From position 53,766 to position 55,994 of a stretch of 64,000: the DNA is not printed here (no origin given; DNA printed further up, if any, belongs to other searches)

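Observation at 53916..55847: Di-domain radical SAM protein (two complete Cx3Cx2C + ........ cores in one polypeptide) beside the tRNA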

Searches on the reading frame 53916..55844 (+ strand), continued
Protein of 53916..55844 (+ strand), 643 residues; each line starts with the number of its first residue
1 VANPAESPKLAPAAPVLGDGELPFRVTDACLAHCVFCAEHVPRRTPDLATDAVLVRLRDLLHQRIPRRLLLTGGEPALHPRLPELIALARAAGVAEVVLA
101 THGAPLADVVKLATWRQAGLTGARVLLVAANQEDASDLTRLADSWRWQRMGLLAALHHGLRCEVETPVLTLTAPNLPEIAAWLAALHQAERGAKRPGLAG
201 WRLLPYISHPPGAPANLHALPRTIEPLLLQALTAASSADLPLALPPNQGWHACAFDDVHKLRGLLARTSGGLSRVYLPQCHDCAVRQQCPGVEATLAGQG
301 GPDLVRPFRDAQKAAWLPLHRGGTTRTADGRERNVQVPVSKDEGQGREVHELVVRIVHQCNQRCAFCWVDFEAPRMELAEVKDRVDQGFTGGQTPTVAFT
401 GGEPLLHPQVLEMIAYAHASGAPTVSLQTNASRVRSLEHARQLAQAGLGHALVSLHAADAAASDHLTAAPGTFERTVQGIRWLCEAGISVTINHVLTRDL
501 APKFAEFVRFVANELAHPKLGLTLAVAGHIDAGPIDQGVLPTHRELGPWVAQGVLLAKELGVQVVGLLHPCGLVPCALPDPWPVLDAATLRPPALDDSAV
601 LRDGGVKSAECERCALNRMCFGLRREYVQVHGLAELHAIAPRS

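Call 15: find_encoding_contigs(protein=P0001, flank=10000, max_places=3)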
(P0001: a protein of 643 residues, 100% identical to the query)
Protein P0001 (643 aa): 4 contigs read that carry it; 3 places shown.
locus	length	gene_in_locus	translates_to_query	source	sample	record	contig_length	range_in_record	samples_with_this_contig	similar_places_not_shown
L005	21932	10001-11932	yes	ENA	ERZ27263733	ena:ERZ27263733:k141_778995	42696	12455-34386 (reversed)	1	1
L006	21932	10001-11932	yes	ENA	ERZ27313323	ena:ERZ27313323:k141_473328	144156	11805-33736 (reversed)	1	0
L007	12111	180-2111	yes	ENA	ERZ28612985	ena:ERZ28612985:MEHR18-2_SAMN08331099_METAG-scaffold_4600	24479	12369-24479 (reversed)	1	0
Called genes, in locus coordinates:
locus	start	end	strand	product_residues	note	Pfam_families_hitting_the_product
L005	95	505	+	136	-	-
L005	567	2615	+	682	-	PF19263:DUF5906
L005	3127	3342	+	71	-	-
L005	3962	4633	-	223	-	PF00239:Resolvase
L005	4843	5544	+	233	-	-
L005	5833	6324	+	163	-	PF15731:MqsA_antitoxin, PF01381:HTH_3 (weak)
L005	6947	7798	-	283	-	PF13365:Trypsin_2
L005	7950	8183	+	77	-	PF12728:HTH_17 (weak)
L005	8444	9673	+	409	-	PF14659:Phage_int_SAM_3 (faint), PF00589:Phage_integrase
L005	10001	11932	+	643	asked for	PF13353:Fer4_12 (faint), PF04055:Radical_SAM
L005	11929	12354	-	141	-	-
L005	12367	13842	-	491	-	-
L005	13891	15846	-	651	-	PF00069:Pkinase, PF07714:PK_Tyr_Ser-Thr, PF03109:ABC1 (weak)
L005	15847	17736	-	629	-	PF00069:Pkinase, PF07714:PK_Tyr_Ser-Thr, PF03109:ABC1 (weak)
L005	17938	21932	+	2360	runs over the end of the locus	PF00526:Dicty_CTDC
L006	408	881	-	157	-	-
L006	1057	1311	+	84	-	-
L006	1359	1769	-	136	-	-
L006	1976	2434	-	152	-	-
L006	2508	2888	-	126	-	-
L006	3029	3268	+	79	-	-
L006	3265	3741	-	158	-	-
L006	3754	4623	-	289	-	PF00589:Phage_integrase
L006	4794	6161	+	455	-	-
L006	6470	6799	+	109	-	-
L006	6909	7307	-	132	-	PF02661:Fic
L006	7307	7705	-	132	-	-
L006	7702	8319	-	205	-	-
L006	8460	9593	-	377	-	PF00589:Phage_integrase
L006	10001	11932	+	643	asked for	PF13353:Fer4_12 (faint), PF04055:Radical_SAM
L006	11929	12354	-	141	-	-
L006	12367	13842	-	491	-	-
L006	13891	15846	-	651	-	PF00069:Pkinase, PF07714:PK_Tyr_Ser-Thr, PF03109:ABC1 (weak)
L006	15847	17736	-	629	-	PF00069:Pkinase, PF07714:PK_Tyr_Ser-Thr, PF03109:ABC1 (faint)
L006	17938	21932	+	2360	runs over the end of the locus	PF00526:Dicty_CTDC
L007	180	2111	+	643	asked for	PF13353:Fer4_12 (faint), PF04055:Radical_SAM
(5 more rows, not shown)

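Call 16: find_encoding_contigs(protein=P0039, flank=10000, max_places=2)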
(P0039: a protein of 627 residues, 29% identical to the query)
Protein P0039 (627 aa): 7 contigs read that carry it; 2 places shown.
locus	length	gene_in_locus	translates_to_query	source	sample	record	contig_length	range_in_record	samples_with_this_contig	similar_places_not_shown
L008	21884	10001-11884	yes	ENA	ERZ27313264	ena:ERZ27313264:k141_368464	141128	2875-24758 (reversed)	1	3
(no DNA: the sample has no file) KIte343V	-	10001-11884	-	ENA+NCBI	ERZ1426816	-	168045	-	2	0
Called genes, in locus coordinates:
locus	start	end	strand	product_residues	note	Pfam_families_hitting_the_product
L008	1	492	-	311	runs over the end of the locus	PF04055:Radical_SAM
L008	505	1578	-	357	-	PF04055:Radical_SAM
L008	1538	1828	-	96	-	-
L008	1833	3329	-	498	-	PF13353:Fer4_12 (weak), PF04055:Radical_SAM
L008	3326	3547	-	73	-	-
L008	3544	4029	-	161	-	PF27806:HxsD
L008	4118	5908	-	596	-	PF04055:Radical_SAM, PF13489:Methyltransf_23, PF13847:Methyltransf_31 (weak), PF08241:Methyltransf_11, PF08242:Methyltransf_12, PF13649:Methyltransf_25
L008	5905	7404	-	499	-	PF04055:Radical_SAM, PF00578:AhpC-TSA, PF08534:Redoxin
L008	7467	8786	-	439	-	PF04055:Radical_SAM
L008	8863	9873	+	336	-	PF04467:DUF483 (faint)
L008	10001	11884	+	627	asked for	PF04055:Radical_SAM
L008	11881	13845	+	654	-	PF13186:SPASM (weak), PF04055:Radical_SAM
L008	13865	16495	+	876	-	-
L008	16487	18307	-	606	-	PF04055:Radical_SAM, PF13353:Fer4_12 (faint), PF04055:Radical_SAM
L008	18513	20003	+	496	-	-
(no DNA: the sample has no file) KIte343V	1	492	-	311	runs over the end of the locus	PF04055:Radical_SAM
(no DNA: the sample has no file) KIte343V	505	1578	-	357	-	PF04055:Radical_SAM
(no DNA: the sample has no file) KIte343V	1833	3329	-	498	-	PF13353:Fer4_12 (weak), PF04055:Radical_SAM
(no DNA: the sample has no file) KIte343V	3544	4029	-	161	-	PF27806:HxsD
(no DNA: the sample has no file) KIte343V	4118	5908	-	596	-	PF04055:Radical_SAM, PF13489:Methyltransf_23, PF13847:Methyltransf_31 (faint), PF08241:Methyltransf_11, PF08242:Methyltransf_12, PF13649:Methyltransf_25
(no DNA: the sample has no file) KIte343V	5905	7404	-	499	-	PF04055:Radical_SAM, PF00578:AhpC-TSA, PF08534:Redoxin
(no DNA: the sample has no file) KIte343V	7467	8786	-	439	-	PF04055:Radical_SAM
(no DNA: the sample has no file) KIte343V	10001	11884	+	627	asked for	PF04055:Radical_SAM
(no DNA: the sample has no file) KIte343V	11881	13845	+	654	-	PF13186:SPASM (weak), PF04055:Radical_SAM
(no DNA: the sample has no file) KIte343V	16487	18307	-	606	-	PF04055:Radical_SAM, PF13353:Fer4_12 (faint), PF04055:Radical_SAM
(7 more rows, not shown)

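Call 17: find_encoding_contigs(protein=P0003, flank=8000, max_places=1)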
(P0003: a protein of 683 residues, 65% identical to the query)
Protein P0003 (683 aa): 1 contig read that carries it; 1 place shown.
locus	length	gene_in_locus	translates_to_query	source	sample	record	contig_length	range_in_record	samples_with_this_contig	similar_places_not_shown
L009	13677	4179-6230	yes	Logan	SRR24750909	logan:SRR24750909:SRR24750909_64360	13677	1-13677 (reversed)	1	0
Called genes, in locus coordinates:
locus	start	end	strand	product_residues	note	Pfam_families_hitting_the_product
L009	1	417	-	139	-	?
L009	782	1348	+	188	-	PF07638:Sigma70_ECF (weak), PF04542:Sigma70_r2, PF08281:Sigma70_r4_2, PF04545:Sigma70_r4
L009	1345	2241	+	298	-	-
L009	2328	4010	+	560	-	-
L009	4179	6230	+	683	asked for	PF04055:Radical_SAM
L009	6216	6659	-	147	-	-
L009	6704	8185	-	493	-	-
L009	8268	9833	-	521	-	PF00069:Pkinase, PF07714:PK_Tyr_Ser-Thr, PF03109:ABC1 (weak)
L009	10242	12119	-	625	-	PF00069:Pkinase, PF07714:PK_Tyr_Ser-Thr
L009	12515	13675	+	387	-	?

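Call 18: find_encoding_contigs(protein=P0004, flank=8000, max_places=1)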
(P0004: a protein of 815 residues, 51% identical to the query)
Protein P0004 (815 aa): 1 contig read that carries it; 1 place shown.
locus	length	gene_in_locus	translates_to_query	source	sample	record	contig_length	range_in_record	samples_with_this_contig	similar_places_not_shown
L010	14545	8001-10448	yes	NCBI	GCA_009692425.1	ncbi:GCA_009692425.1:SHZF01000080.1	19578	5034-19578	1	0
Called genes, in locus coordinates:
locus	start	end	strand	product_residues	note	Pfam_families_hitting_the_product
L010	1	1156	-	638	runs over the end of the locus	PF17820:PDZ_6 (weak), PF00578:AhpC-TSA, PF00085:Thioredoxin (weak), PF08534:Redoxin, PF13905:Thioredoxin_8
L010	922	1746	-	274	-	PF05721:PhyH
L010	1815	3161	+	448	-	-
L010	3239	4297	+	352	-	-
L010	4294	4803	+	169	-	-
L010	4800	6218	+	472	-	-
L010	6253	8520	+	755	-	-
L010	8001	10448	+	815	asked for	PF04055:Radical_SAM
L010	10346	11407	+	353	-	PF01408:GFO_IDH_MocA, PF22725:GFO_IDH_MocA_C3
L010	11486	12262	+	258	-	PF00106:adh_short, PF03435:Sacchrp_dh_NADP (weak), PF08659:KR, PF13561:adh_short_C2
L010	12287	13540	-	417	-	-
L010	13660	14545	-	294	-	PF01432:Peptidase_M3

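Call 19: find_encoding_contigs(protein=P0010, flank=8000, max_places=1)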
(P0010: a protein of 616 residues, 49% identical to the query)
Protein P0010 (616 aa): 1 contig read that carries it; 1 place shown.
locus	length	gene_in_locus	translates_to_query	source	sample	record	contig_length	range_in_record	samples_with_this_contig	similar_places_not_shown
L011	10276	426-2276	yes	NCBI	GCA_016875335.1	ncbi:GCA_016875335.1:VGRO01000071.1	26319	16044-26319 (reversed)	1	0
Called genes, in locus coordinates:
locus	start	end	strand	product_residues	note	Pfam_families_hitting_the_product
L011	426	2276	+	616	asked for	PF04055:Radical_SAM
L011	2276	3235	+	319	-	PF01408:GFO_IDH_MocA (weak)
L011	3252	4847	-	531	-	PF14237:GYF_2 (weak)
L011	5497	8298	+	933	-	PF18921:Cyanophycin_syn, PF02222:ATP-grasp (weak), PF02786:CPSase_L_D2 (weak), PF07478:Dala_Dala_lig_C (faint), PF08443:RimK (faint), PF13549:ATP-grasp_5, PF08245:Mur_ligase_M, PF02875:Mur_ligase_C, +1 more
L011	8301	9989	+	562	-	PF08245:Mur_ligase_M, PF02875:Mur_ligase_C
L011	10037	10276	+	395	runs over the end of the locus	PF07690:MFS_1, PF12832:MFS_1_like (weak), PF13347:MFS_2 (faint), PF05977:MFS_3 (weak), PF07690:MFS_1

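Call 29: find_related_loci(query=A1, collection=genome_contigs, flank=8000)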
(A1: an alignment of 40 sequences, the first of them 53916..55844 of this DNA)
Query A1 (643 aa) in genome_contigs; peptide patterns used: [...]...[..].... (x = any residue, [..] = any of these).
498 stretches matched a pattern; 223 encode a relative of the query (tblastn E <= 1e-3); the best 80 are kept; 79 distinct loci.
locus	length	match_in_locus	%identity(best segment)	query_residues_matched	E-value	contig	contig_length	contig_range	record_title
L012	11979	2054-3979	77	1-642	0e+0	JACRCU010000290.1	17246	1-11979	MAG: Deltaproteobacteria bacterium isolate NC_groundwater_1654_Pr3_B-0.1um_9_b SR-2_scaffold_141_2086878, whole genome s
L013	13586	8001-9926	76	1-642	0e+0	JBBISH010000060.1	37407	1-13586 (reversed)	MAG: Myxococcales bacterium isolate STS170223_bin_369 NODE_645_length_37407_cov_1.8857, whole genome shotgun sequence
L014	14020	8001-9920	51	5-636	0e+0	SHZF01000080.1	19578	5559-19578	MAG: Myxococcales bacterium isolate Baikal-deep-G138 BACOMB-C13252, whole genome shotgun sequence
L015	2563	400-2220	50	21-639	0e+0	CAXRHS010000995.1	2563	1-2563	MAG: Myxococcota bacterium isolate CJ01B_8.15 genome assembly, contig: k141_1481190, whole genome shotgun sequence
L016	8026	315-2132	50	21-639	4e-173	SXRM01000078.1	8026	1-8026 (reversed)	MAG: Proteobacteria bacterium isolate F1-140-MAGs058 F1-140__c88142, whole genome shotgun sequence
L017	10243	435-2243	49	21-636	1e-167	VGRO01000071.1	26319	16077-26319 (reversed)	MAG: Deltaproteobacteria bacterium isolate M_DeepCast_65m_m1_011 M_DeepCast_65m_m1_011_Ga0194120_10003332, whole genome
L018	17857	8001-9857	44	9-636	2e-146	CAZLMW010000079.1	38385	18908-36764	MAG TPA_asm: uncultured Enterobacteriaceae bacterium isolate binchicken_co46_896 genome assembly, contig: NODE_1809_leng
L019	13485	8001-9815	44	22-639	9e-134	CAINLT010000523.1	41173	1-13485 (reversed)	MAG: uncultured Myxococcales bacterium isolate MJ-time_bin-8340 genome assembly, contig: bin-8340:523/549, whole genome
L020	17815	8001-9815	43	22-639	5e-123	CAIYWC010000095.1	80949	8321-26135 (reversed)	MAG: uncultured Myxococcales bacterium isolate AlinenLipids_bin-2060 genome assembly, contig: bin-2060:095/236, whole ge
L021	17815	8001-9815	44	22-639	8e-122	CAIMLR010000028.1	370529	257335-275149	MAG: uncultured Myxococcales bacterium isolate A14_bin-1730 genome assembly, contig: bin-1730:28/50, whole genome shotgu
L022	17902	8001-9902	40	20-638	8e-104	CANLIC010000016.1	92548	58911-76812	MAG: Myxococcales bacterium isolate TH-Jun18-32 genome assembly, contig: TH-Jun18-C308, whole genome shotgun sequence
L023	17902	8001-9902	40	20-638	8e-100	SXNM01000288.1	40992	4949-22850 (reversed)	MAG: Proteobacteria bacterium isolate F1-120-MAGs196 F1-120__c617124, whole genome shotgun sequence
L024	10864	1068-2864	28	21-640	3e-59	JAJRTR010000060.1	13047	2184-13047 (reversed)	MAG: bacterium isolate Dive96_bin1.91 k141_1712962, whole genome shotgun sequence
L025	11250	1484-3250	31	26-637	3e-58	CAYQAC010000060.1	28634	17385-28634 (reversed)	MAG TPA_asm: uncultured Polyangiaceae bacterium isolate SRP344714_co1_276 genome assembly, contig: NODE_3231_length_2863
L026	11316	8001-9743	32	24-636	4e-57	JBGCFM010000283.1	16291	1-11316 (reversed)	MAG: Polyangiales bacterium isolate SGMAG-21 contig283, whole genome shotgun sequence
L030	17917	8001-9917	41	11-641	6e-110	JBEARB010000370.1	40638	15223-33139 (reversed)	MAG: Pseudomonadota bacterium isolate muddycreek_2019_sw_WHONDRS-S19S_0082_B_bin.95 scaffold_1249707, whole genome shotg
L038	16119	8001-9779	29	30-639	3e-54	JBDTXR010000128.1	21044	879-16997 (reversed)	MAG: Byssovorax sp. isolate cluster4_bin.120 NODE_4453_length_21044_cov_13.530754, whole genome shotgun sequence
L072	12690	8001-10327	26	21-642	1e-20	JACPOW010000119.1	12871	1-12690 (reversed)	MAG: Elusimicrobia bacterium isolate NC_groundwater_611_Pr5_B-0.1um_68_12 alan_book_18_scaffold_477864, whole genome sho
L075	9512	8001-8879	25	22-636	5e-20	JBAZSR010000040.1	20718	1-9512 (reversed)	MAG: Elusimicrobiota bacterium isolate SO_2017_GW1_178 NODE_9998_length_20718_cov_0.989559_OW334_2017, whole genome shot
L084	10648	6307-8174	25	15-636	2e-19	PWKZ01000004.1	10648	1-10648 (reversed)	MAG: Bradymonadales bacterium isolate CSSed10_215 CS-Sed10-C16193, whole genome shotgun sequence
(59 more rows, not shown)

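Call 34: predict_structure(alignment_id=A1)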
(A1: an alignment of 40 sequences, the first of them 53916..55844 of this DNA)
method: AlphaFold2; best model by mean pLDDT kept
length: 643 residues; sequences in the alignment: 40
mean_pLDDT: 88.4   pTM: 0.81
mean pLDDT of the five models: 88.4, 87.7, 87.0, 86.7, 86.2
residues with pLDDT >= 90: 452; 70-90: 123; 50-70: 32; < 50: 36
segments of 3 or more residues with pLDDT < 50: 1-13, 322-332, 334-336, 340-347
pLDDT, mean of each block of 10 residues (from residue 1): 33 54 93 87 87 97 96 95 98 98 97 98 96 94 95 97 97 97 97 94 94 93 97 93 87 92 86 91 90 94 92 80 42 48 49 88 84 82 90 88 94 98 95 98 98 97 90 96 98 96 98 97 90 79 97 97 89 94 81 62 81 92 88 94 81
secondary structure, 60 per line:
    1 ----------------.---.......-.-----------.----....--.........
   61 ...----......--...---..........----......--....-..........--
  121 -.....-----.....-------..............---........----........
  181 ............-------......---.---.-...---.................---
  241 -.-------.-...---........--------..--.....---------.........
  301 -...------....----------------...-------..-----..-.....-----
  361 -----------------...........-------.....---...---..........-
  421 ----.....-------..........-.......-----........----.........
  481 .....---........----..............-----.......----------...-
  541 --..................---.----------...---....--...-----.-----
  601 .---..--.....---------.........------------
elements in order: E21-27 H46-49 H52-63 E68-73 H82-91 E96-101 H104-107 H109-118 E122-126 H132-136 H144-157 E161-168 H173-192 E200-205 H221-237 H258-264 H278-282 H294-300 H311-314 E351-355 H378-388 E396-400 H410-419 E425-429 H437-446 E448-454 H460-467 H472-485 E489-496 H501-514 E520-526 H543-560 H581-584 H609-613 H625-631
